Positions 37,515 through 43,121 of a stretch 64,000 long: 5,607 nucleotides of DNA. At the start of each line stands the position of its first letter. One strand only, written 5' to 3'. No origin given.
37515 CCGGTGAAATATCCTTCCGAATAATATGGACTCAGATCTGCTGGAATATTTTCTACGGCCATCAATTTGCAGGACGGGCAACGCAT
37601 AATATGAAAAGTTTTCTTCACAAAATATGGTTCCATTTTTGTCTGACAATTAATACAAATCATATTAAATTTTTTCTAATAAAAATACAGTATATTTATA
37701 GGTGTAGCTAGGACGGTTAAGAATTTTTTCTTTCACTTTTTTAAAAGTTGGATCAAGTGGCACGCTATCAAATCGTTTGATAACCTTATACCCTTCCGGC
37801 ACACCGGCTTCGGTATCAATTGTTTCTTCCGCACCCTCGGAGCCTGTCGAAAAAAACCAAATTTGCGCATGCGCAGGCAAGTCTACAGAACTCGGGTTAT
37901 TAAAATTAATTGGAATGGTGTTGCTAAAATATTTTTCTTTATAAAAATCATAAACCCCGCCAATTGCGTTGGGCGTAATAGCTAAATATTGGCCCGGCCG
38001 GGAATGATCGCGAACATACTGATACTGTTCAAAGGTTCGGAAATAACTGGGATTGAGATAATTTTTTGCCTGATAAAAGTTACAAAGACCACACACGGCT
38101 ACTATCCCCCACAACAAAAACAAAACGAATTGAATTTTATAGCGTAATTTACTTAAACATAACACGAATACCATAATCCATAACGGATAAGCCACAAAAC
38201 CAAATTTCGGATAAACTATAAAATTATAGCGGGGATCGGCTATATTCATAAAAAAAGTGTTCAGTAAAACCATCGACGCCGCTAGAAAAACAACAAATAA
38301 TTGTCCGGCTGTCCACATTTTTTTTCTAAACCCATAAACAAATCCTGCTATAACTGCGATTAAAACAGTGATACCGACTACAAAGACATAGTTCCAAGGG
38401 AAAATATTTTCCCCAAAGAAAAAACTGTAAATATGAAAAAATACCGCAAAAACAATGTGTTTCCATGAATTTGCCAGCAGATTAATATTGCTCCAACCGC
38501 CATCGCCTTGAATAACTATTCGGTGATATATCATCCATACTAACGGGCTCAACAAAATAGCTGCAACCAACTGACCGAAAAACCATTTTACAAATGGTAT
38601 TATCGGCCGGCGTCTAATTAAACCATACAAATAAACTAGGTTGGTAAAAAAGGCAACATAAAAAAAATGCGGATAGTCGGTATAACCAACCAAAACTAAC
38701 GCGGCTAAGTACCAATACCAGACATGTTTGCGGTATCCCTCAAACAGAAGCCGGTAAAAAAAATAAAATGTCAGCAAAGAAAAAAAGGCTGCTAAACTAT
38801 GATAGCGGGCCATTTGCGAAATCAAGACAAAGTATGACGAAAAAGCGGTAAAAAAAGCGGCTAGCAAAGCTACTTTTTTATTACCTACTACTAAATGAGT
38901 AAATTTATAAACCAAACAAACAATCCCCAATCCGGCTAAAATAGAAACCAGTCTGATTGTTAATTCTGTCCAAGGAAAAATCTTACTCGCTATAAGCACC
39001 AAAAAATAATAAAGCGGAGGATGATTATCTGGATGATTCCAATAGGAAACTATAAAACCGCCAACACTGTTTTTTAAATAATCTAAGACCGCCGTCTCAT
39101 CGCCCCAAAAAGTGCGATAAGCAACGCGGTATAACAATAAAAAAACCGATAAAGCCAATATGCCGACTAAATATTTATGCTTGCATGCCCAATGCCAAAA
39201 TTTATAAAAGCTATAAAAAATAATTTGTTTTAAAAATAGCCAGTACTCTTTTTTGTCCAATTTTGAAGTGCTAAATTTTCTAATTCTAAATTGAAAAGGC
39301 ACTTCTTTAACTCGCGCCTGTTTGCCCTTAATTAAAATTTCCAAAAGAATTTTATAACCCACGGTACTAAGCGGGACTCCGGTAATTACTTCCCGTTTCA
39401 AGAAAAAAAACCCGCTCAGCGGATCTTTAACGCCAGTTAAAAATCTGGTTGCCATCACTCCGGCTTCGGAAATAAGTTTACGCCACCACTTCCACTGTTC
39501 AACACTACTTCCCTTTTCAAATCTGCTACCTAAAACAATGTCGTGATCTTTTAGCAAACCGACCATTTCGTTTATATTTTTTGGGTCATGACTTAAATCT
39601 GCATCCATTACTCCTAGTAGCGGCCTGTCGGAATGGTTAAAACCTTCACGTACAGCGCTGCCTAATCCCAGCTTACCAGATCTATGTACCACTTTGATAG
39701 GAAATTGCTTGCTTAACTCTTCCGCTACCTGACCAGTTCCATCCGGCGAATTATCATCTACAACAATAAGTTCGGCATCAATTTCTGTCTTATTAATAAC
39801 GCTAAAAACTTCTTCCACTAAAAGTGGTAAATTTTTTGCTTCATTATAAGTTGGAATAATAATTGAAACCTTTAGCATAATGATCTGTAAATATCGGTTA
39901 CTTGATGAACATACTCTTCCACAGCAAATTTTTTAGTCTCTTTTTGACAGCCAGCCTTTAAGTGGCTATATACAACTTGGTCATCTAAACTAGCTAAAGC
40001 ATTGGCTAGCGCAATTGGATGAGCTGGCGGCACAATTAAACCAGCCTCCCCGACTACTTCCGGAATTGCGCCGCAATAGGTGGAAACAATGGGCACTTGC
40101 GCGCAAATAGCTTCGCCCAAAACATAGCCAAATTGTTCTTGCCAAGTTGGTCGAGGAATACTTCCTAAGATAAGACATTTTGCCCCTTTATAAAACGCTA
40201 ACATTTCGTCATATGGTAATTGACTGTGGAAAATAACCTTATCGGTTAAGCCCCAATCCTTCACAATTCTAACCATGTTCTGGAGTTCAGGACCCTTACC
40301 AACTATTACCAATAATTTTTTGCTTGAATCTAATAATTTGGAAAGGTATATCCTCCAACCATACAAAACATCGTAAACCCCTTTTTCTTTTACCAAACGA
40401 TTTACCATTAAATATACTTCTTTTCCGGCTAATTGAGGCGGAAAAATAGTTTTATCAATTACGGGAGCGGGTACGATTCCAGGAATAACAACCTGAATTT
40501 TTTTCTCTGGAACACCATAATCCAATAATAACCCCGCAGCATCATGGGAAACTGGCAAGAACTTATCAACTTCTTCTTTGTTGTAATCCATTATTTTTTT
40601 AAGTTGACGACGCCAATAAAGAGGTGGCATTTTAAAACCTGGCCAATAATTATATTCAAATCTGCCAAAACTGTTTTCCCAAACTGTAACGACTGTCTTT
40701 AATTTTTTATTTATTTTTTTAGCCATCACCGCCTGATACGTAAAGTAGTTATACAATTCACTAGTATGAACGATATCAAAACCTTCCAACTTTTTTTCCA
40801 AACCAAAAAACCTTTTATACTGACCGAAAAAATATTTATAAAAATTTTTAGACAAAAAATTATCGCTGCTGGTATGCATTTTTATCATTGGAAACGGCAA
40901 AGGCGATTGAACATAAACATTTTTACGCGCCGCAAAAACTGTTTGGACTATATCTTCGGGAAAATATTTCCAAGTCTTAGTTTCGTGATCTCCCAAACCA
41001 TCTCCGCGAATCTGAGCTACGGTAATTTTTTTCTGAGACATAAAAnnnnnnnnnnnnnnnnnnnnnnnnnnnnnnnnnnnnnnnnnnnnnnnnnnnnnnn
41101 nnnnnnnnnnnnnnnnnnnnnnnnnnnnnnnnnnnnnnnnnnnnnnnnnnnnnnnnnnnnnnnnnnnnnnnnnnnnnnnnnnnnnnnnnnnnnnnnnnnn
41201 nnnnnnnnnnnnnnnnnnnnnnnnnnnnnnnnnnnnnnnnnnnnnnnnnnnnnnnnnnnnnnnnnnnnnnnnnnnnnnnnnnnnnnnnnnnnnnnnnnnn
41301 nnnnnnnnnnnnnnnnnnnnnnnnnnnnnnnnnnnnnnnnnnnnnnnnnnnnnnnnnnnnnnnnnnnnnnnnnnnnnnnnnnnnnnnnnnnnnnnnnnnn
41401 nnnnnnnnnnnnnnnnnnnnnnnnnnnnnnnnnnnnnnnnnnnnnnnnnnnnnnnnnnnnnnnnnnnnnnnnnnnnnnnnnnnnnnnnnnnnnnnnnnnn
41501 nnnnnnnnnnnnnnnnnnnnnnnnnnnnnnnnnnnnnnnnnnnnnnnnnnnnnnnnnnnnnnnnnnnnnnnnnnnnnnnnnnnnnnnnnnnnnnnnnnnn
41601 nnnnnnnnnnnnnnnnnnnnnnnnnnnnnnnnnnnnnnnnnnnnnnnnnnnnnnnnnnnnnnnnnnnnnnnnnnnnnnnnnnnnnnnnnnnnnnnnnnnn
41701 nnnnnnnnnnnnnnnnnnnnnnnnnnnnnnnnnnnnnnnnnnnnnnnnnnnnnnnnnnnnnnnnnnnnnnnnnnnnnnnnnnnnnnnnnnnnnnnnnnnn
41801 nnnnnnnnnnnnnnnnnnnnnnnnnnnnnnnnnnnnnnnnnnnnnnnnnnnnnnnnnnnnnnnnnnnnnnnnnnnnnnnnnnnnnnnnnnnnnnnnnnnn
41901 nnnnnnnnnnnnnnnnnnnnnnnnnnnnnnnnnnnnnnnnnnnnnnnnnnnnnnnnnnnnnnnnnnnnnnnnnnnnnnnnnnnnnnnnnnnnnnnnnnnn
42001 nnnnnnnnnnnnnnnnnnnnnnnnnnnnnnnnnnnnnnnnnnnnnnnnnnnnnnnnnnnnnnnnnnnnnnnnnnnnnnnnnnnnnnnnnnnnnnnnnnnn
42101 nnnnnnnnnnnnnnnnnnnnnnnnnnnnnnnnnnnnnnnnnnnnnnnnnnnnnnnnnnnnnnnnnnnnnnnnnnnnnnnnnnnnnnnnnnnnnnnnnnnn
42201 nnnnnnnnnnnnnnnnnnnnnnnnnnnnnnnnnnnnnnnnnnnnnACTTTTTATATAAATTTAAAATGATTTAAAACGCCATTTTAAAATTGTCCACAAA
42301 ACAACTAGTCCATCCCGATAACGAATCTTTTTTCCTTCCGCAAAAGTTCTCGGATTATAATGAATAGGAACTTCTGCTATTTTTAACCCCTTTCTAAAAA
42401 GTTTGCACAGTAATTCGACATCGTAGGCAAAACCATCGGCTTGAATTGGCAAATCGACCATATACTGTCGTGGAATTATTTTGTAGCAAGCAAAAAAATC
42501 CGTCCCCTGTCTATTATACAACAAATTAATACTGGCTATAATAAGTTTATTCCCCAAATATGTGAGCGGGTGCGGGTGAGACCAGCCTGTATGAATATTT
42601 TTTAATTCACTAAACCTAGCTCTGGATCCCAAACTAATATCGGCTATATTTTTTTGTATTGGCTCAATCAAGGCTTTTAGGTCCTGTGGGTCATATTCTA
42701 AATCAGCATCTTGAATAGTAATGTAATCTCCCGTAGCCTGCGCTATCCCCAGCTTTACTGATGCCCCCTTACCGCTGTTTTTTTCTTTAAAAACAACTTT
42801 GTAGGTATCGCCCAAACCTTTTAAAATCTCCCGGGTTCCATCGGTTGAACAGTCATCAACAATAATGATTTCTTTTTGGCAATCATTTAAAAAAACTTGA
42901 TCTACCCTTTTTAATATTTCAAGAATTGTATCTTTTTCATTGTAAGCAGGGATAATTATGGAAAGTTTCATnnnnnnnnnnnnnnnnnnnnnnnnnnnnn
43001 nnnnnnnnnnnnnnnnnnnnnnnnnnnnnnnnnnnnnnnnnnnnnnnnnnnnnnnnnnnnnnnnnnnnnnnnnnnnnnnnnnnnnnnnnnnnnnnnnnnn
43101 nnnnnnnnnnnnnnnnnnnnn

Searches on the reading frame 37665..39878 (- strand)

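Call 6: search_protein_families(library=pfam, proteins=[window:37665-39878:-])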
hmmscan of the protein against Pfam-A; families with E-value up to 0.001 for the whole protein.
window:37665-39878:- (737 aa): 4 families
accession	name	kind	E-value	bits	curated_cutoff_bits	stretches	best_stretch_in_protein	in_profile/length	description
PF00535.33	Glycos_transf_2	-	3.8e-30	105.5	23.3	1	5-136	1-135/168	Glycosyl transferase family 2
PF13231.12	PMT_2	-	1.8e-10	41.7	26.1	1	285-448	1-159/160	Dolichyl-phosphate-mannose-protein mannosyltransferase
PF13641.12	Glyco_tranf_2_3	-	1.6e-08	35.3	27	1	4-114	3-118/230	Glycosyltransferase like family 2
PF02366.24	PMT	-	4e-07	30.3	22.7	1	287-443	63-228/245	Dolichyl-phosphate-mannose-protein mannosyltransferase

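Call 7: search_protein_families(library=ncbifam, proteins=[window:37665-39878:-])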
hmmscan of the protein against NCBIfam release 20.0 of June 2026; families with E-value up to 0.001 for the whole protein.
window:37665-39878:- (737 aa): 17 families
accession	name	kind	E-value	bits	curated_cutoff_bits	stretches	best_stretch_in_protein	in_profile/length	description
TIGR04182.1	glyco_TIGR04182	equivalog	3e-18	66.2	325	1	3-207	1-201/293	S-layer glycoprotein N-glycosyltransferase AglJ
NF007986.1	PRK10714.1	equivalog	3.8e-14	52.4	529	1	3-206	7-209/316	undecaprenyl-phosphate 4-deoxy-4-formamido-L-arabinose transferase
NF047588.1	GlcsyltransPgfSStrep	equivalog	2.1e-13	50.2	500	1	2-218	1-216/308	glycosyltransferase PgfS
NF058614.1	PPMAGASynPpgS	equivalog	3.2e-12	46.4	370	1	4-206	2-205/226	polyprenyl-phospho-N-acetylgalactosaminyl synthase PpgS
TIGR04283.1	glyco_like_mftF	equivalog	1.9e-11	44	182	1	4-127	1-114/221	TIGR04283 family arsenosugar biosynthesis glycosyltransferase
NF038302.1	EPS_HpsE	equivalog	4.1e-11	42.4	300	1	3-110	2-112/307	hormogonium polysaccharide biosynthesis glycosyltransferase HpsE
TIGR03469.1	HpnB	hypoth_equivalog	2.2e-09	36.8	379.25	1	3-129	45-180/386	hopene-associated glycosyltransferase HpnB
NF041875.1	EPS_EpsD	equivalog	5.4e-09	35.9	370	1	4-119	1-116/325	exopolysaccharide biosynthesis glycosyltransferase EpsD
NF010496.0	PRK13915.1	equivalog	1.8e-08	33.8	262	1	3-114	32-148/307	glucosyl-3-phosphoglycerate synthase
NF007482.0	PRK10073.1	equivalog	2.7e-07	29.9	423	1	3-113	7-114/334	glycosyltransferase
NF041391.1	DPhHxTase_Halo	equivalog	3.1e-07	29.6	375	1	10-203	3-189/213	dolichyl-phosphate hexose transferase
TIGR03965.1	mycofact_glyco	equivalog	7.8e-07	28.3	280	1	3-116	75-186/467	mycofactocin biosynthesis glycosyltransferase MftF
NF047683.1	TeichurnBiosyTuaG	equivalog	1.4e-06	28.1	400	1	3-114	7-116/252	teichuronic acid biosynthesis protein TuaG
NF050050.1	ProtGlycPglI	equivalog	5.5e-06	26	500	1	2-58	2-55/306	GalNAc(5)-diNAcBac-PP-undecaprenol beta-1,3-glucosyltransferase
NF041394.1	GtaseAglG_Halo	equivalog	5.1e-05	22.7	440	1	2-115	1-113/304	glucosyl-dolichyl phosphate glucuronosyltransferase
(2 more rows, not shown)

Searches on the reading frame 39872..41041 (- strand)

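Call 6: search_protein_families(library=pfam, proteins=[window:39872-41041:-])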
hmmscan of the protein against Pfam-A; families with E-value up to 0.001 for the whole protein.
window:39872-41041:- (389 aa): 4 families
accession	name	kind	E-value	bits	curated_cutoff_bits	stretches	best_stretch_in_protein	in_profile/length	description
PF00534.26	Glycos_transf_1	-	3.1e-23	82.6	26.4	1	205-352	13-155/172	Glycosyl transferases group 1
PF13692.12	Glyco_trans_1_4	-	3e-20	73.4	27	1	209-352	3-139/142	Glycosyl transferases group 1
PF13439.12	Glyco_transf_4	-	5.5e-09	36.7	28.5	1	67-189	53-166/170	Glycosyltransferase Family 4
PF13579.12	Glyco_trans_4_4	-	0.00081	20.2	29.7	0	79-187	61-157/158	Glycosyl transferase 4-like domain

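Call 7: search_protein_families(library=ncbifam, proteins=[window:39872-41041:-])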
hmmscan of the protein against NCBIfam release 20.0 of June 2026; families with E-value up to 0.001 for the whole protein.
window:39872-41041:- (389 aa): 16 families
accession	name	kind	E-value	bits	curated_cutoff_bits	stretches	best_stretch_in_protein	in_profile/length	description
NF038298.1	EPS_HpsO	equivalog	2e-21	76.2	575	1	209-388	203-387/388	hormogonium polysaccharide biosynthesis glycosyltransferase HpsO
TIGR03999.1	thiol_BshA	equivalog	1.2e-15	57.3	273.7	1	218-388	210-373/375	N-acetyl-alpha-D-glucosaminyl L-malate synthase BshA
TIGR03088.1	stp2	hypoth_equivalog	3.6e-14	52.6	409.05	1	156-387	135-372/374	TIGR03088 family PEP-CTERM/XrtA system glycosyltransferase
NF047684.1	TeichurnBiosyTuaC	equivalog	1.2e-11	44.2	550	1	206-386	218-387/391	teichuronic acid biosynthesis protein TuaC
TIGR03449.1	mycothiol_MshA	equivalog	2.8e-11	42.9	462.5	1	207-387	220-402/406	D-inositol-3-phosphate glycosyltransferase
TIGR04005.1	wcaL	equivalog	4.9e-11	42.1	537.6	1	159-382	176-400/406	colanic acid biosynthesis glycosyltransferase WcaL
NF041876.1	EPS_EpsE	equivalog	2.2e-09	37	400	1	213-355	220-361/389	exopolysaccharide biosynthesis GT4 family glycosyltransferase EpsE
TIGR04157.1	glyco_rSAM_CFB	subfamily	5.6e-09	35.5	400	1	156-331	168-340/406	TIGR04157 family glycosyltransferase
NF053787.1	GlcN_PG_synth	equivalog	1.2e-07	31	480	1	301-388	271-359/361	N-acetylglucosaminyl phosphatidylglycerol synthase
NF041010.1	glycosy_Agl16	equivalog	2.3e-07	30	575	1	155-388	131-351/352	glycosylation protein Agl16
NF049988.1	MGlcDAGSynMgs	equivalog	8.1e-07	28.7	400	1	209-388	215-387/398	alpha-monoglucosyldiacylglycerol synthase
TIGR02149.1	glgA_Coryne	subfamily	8.9e-07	28.4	302.4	1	207-389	204-391/391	glycogen synthase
TIGR04047.1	MSMEG_0565_glyc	hypoth_equivalog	7.7e-06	25.2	259.85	1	256-385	245-371/373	MSMEG_0565 family glycosyltransferase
NF007396.0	PRK09922.1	equivalog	2.9e-05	23.1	385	1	157-327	135-295/361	lipopolysaccharide 1,6-galactosyltransferase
NF038255.1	exopoly_VpsD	equivalog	0.00016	20.6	300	1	253-387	249-378/381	VpsD family glycosyltransferase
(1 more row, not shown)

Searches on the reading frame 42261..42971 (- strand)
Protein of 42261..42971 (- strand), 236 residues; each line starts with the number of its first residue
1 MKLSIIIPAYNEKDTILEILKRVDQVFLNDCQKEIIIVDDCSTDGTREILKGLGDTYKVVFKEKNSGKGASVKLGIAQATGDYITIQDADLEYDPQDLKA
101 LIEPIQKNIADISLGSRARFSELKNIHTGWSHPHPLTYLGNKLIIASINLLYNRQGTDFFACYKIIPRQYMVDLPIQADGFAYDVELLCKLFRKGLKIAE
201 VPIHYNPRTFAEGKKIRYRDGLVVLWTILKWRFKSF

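Call 6: search_protein_families(library=pfam, proteins=[window:42261-42971:-])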
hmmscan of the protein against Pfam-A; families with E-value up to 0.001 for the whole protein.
window:42261-42971:- (236 aa): 3 families
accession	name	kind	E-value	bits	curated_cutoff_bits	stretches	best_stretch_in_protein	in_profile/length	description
PF00535.33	Glycos_transf_2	-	4.6e-35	121.5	23.3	1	4-123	1-121/168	Glycosyl transferase family 2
PF10111.15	Glyco_tranf_2_2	-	1.3e-08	35.1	27.3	1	4-105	1-106/276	Glycosyltransferase like family 2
PF13641.12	Glyco_tranf_2_3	-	6.5e-06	26.8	27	1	3-106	3-113/230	Glycosyltransferase like family 2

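Call 7: search_protein_families(library=ncbifam, proteins=[window:42261-42971:-])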
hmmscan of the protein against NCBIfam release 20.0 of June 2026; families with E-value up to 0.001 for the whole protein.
window:42261-42971:- (236 aa): 22 families
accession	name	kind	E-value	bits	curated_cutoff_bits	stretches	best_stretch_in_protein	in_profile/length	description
TIGR04182.1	glyco_TIGR04182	equivalog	8.1e-32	110.8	325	1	3-230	2-216/293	S-layer glycoprotein N-glycosyltransferase AglJ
NF047683.1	TeichurnBiosyTuaG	equivalog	7.5e-17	61.8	400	1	3-171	8-180/252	teichuronic acid biosynthesis protein TuaG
NF041875.1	EPS_EpsD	equivalog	1.9e-15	57.1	370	1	3-198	1-196/325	exopolysaccharide biosynthesis glycosyltransferase EpsD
NF007482.0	PRK10073.1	equivalog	2.1e-15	56.5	423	1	2-113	7-118/334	glycosyltransferase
TIGR03937.1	PgaC_IcaA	equivalog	3.2e-15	56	422.3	1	2-108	46-153/407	poly-beta-1,6-N-acetyl-D-glucosamine synthase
TIGR04283.1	glyco_like_mftF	equivalog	3.6e-15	56.2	182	1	3-106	1-97/221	TIGR04283 family arsenosugar biosynthesis glycosyltransferase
NF058614.1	PPMAGASynPpgS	equivalog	2.5e-14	53.2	370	1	5-206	4-197/226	polyprenyl-phospho-N-acetylgalactosaminyl synthase PpgS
NF047588.1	GlcsyltransPgfSStrep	equivalog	3e-13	49.7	500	1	1-123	1-127/308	glycosyltransferase PgfS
NF007986.1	PRK10714.1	equivalog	8.9e-13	47.9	529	1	2-109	7-119/316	undecaprenyl-phosphate 4-deoxy-4-formamido-L-arabinose transferase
NF010496.0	PRK13915.1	equivalog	4e-12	45.8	262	1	2-106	32-143/307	glucosyl-3-phosphoglycerate synthase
NF041391.1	DPhHxTase_Halo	equivalog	1e-10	41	375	1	9-209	3-187/213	dolichyl-phosphate hexose transferase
NF038302.1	EPS_HpsE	equivalog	6.9e-10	38.4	300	1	1-91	1-97/307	hormogonium polysaccharide biosynthesis glycosyltransferase HpsE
TIGR03469.1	HpnB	hypoth_equivalog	5.6e-09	35.5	379.25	1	3-111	46-166/386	hopene-associated glycosyltransferase HpnB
NF053739.1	GlytfEpsEBac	equivalog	1.6e-08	33.9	450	1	2-90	2-92/265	glycosyltransferase EpsE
TIGR03965.1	mycofact_glyco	equivalog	1.8e-08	33.7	280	1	3-105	76-179/467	mycofactocin biosynthesis glycosyltransferase MftF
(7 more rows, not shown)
